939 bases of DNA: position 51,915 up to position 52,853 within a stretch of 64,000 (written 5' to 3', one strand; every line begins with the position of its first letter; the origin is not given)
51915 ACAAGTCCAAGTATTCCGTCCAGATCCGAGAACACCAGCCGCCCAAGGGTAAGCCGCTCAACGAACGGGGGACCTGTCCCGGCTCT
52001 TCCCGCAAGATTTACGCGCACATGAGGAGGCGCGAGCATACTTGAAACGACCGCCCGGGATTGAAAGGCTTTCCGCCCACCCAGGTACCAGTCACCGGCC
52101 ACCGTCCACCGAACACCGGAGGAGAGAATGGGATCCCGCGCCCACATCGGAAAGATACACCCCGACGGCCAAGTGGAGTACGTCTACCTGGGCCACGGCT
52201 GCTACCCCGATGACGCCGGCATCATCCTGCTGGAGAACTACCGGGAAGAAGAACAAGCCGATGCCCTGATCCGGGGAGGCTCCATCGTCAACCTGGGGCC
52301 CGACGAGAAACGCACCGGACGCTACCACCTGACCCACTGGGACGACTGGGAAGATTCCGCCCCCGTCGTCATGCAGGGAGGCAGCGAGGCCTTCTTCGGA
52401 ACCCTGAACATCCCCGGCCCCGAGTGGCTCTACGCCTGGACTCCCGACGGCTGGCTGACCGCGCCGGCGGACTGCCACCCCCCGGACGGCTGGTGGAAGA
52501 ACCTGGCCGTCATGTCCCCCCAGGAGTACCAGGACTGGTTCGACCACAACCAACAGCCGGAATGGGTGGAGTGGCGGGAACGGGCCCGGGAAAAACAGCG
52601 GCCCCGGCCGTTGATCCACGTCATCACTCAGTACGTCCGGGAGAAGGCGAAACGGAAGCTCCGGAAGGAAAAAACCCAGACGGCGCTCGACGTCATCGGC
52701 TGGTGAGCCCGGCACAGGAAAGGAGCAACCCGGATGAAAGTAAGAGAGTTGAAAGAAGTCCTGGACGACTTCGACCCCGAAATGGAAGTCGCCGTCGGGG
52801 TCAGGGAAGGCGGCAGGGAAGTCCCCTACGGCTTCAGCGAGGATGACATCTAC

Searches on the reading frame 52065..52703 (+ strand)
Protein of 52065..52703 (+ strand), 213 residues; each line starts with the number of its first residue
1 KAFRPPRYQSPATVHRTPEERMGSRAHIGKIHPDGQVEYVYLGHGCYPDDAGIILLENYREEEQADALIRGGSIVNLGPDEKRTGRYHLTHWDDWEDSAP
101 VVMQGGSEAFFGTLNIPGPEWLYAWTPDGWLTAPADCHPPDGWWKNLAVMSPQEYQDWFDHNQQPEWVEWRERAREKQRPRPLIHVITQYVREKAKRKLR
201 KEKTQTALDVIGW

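Call 19: search_protein_families(library=pfam, max_evalue=0.001, proteins=[window:52065-52703:+])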
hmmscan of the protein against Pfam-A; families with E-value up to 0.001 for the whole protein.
window:52065-52703:+ (213 aa): 0 families

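Call 26: search_protein_families(library=phrogs, max_evalue=0.001, proteins=[window:52128-52703:+])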
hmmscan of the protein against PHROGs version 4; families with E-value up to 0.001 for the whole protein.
window:52128-52703:+ (192 aa): 1 family
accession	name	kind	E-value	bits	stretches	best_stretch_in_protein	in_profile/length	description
phrog_1987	-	unknown function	1.1e-11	46.2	1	1-111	1-114/128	-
